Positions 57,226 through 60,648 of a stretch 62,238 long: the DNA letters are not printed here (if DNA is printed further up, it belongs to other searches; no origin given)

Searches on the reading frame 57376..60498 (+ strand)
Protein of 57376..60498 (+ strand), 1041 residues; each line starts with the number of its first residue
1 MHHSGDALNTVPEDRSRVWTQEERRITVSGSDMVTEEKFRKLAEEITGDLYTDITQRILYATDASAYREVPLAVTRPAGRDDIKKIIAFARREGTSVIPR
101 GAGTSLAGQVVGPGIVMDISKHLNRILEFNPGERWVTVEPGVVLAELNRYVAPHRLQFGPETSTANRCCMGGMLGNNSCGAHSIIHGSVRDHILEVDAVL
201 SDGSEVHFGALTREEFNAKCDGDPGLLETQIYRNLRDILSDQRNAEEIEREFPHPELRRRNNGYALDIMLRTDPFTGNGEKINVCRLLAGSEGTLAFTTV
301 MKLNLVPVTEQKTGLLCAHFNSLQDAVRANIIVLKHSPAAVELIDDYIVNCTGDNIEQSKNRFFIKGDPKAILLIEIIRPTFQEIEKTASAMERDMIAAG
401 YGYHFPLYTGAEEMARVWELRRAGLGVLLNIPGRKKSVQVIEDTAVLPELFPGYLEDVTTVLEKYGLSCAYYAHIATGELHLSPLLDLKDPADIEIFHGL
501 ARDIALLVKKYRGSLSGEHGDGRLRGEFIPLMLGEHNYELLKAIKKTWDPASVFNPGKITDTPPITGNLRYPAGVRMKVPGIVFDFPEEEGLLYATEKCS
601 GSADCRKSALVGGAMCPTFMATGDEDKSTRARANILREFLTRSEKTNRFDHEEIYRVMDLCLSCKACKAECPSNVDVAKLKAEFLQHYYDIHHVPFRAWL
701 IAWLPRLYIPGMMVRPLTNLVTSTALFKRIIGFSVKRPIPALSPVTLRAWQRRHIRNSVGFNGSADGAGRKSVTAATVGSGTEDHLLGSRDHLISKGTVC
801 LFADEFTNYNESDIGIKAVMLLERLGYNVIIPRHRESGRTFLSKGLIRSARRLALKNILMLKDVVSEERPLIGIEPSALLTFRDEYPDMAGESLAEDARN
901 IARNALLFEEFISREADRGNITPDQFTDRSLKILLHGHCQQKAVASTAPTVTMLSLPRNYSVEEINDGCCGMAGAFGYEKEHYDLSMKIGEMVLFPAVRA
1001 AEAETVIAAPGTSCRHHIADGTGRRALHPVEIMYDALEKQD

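Call 13: search_protein_families(library=pfam, proteins=[window:57376-60498:+], max_evalue=0.00001)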
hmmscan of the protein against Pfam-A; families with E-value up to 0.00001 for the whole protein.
window:57376-60498:+ (1041 aa): 4 families
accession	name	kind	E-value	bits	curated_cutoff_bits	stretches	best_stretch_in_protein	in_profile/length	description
PF02913.24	FAD-oxidase_C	-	2.9e-43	148.8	21.2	1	314-559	6-248/248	FAD linked oxidases, C-terminal domain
PF01565.28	FAD_binding_4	-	9.8e-37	126.2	26.4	1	71-208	1-138/139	FAD binding domain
PF13534.11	Fer4_17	-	1.5e-08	35.5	22.2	1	598-676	1-61/61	4Fe-4S dicluster domain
PF13183.11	Fer4_8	-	1.2e-06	29.4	27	1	597-675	3-68/68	4Fe-4S dicluster domain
